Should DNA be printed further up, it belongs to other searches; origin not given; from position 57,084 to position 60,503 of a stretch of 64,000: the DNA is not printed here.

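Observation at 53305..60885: Five-gene soluble flavin/Fe-S oxidoreductase cluster: NuoE-like, NuoF-GltD fusion, NuoG-like, then NfnA-NfnB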

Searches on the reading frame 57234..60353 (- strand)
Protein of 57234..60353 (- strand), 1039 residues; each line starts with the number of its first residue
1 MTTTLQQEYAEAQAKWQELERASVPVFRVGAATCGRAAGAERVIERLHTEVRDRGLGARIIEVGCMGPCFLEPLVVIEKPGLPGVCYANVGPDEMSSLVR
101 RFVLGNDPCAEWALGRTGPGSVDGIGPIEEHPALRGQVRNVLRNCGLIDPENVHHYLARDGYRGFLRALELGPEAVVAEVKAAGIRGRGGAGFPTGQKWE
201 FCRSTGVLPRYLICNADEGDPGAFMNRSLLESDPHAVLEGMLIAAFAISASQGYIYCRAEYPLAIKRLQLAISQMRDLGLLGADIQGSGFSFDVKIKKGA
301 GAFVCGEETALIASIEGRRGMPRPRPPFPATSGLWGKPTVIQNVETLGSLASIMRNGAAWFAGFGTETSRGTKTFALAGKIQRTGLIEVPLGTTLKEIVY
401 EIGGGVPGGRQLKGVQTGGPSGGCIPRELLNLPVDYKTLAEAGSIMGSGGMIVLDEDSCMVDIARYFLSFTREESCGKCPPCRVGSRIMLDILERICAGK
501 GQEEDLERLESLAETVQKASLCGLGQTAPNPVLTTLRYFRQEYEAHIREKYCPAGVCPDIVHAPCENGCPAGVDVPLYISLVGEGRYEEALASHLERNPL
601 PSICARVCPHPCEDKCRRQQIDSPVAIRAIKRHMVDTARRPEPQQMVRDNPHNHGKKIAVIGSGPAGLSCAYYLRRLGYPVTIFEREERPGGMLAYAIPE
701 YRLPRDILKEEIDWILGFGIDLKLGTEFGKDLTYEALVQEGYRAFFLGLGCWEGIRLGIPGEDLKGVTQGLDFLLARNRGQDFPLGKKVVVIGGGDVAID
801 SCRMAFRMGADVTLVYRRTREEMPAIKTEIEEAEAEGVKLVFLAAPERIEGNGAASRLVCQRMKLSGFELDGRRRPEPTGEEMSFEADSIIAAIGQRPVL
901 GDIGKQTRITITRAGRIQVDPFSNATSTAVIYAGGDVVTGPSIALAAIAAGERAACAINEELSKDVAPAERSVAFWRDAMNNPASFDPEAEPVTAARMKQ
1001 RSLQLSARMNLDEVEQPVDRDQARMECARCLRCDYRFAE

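Call 4: search_protein_families(library=pfam, proteins=[window:57234-60353:-], max_evalue=0.01)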
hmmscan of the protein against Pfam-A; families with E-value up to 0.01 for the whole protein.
window:57234-60353:- (1039 aa): 22 families
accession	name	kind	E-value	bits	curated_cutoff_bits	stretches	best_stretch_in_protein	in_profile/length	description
PF01512.22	Complex1_51K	-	2.1e-46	157.9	31.2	1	180-349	1-147/150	Nuo51 FMN-binding domain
PF07992.20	Pyr_redox_2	-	1.3e-35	123.7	26.1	1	657-951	2-291/291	Pyridine nucleotide-disulphide oxidoreductase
PF10589.14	NADH_4Fe-4S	-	2.8e-34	117.3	23.5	1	462-546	1-85/85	NADH-ubiquinone oxidoreductase-F iron-sulfur binding region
PF14691.11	Fer4_20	-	1.1e-21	77.2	25.8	1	554-640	21-110/113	Dihydroprymidine dehydrogenase domain II, 4Fe-4S cluster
PF00070.33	Pyr_redox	-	1.7e-15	57.7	22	2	788-855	1-72/82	Pyridine nucleotide-disulphide oxidoreductase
PF13738.12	Pyr_redox_3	-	1.3e-10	41.5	30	1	786-853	164-242/305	Pyridine nucleotide-disulphide oxidoreductase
PF13450.12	NAD_binding_8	-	5.6e-10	39.8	21.9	1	660-694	1-35/68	NAD(P)-binding Rossmann-like domain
PF01266.30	DAO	-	2.9e-07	30.8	27.9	1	657-692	1-37/353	FAD dependent oxidoreductase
PF13241.12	NAD_binding_7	-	3.9e-07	31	22.1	1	786-848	7-72/104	Putative NAD(P)-binding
PF01262.27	AlaDh_PNT_C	-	4.7e-07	29.9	23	1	788-819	30-61/214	Alanine dehydrogenase/PNT, C-terminal domain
PF12831.13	FAD_oxidored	-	1.9e-06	27.9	27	1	658-697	2-41/416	FAD dependent oxidoreductase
PF10531.15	SLBB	-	8.8e-06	25.9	27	1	376-423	3-53/55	SLBB domain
PF00890.30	FAD_binding_2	-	5e-05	23.1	20.4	1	658-697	2-41/414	FAD binding domain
PF01593.30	Amino_oxidase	-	6.9e-05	22.7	19.8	1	666-692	2-28/443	Flavin containing amine oxidoreductase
PF01946.23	Thi4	-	0.00019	21.2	26.2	1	657-692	19-55/235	Thi4 family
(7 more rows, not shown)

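Call 5: search_protein_families(library=ncbifam, proteins=[window:57234-60353:-], max_evalue=0.001)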
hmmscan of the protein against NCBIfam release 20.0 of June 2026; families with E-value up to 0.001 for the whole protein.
window:57234-60353:- (1039 aa): 75 families (the best 25 are shown)
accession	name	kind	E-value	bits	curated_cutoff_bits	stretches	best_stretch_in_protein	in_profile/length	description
TIGR01959.1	nuoF_fam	equivalog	8.4e-143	475.7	558.65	1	151-547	12-410/410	NADH-quinone oxidoreductase subunit NuoF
NF009410.0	PRK12771.1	subfamily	3.1e-141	471.8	516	1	515-1034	3-512/566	NAD(P)-binding protein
NF009454.0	PRK12814.1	equivalog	8.5e-128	427.5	916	1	561-1034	100-573/657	putative NADPH-dependent glutamate synthase small subunit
NF010120.0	PRK13596.1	equivalog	4.5e-115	384.6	389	1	153-550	20-420/433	NADH-quinone oxidoreductase subunit NuoF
NF008436.0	PRK11278.1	equivalog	2.4e-111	372.8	749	1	151-552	25-431/448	NADH-quinone oxidoreductase subunit NuoF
TIGR03315.1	Se_ygfK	equivalog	1.3e-103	347.3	835.3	1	557-1035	439-888/1012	putative selenate reductase subunit YgfK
NF009414.0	PRK12778.1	equivalog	2e-98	330.5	1103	1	555-964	329-751/752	bifunctional dihydroorotate dehydrogenase B NAD binding subunit/NADPH-dependent glutamate synthase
TIGR01316.1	gltA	equivalog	2.1e-91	307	471.75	1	557-961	31-448/449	NADPH-dependent glutamate synthase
NF010590.0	PRK13984.1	equivalog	1.8e-85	287.3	946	1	565-965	198-609/611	putative oxidoreductase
TIGR01318.1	gltD_gamma_fam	subfamily_domain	7.5e-85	285.2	482.95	1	553-958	38-461/467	glutamate synthase, small subunit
NF009408.0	PRK12769.1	equivalog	1.9e-73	247.7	1003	1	562-964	233-653/659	formate-dependent uric acid utilization protein AegA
NF009415.0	PRK12779.1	equivalog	7e-70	236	1519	1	548-964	194-628/944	putative bifunctional glutamate synthase subunit beta/2-polyprenylphenol hydroxylase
NF009413.0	PRK12775.1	equivalog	5.7e-69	233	1895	1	553-1028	329-816/1006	putative trifunctional 2-polyprenylphenol hydroxylase/glutamate synthase subunit beta/ferritin domain-containing protein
NF009451.0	PRK12809.1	equivalog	6.1e-66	223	1154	1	562-956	216-628/639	formate-dependent uric acid utilization protein YgfT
NF009409.0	PRK12770.1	subfamily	2.2e-62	211.2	343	1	647-965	10-353/360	putative glutamate synthase subunit beta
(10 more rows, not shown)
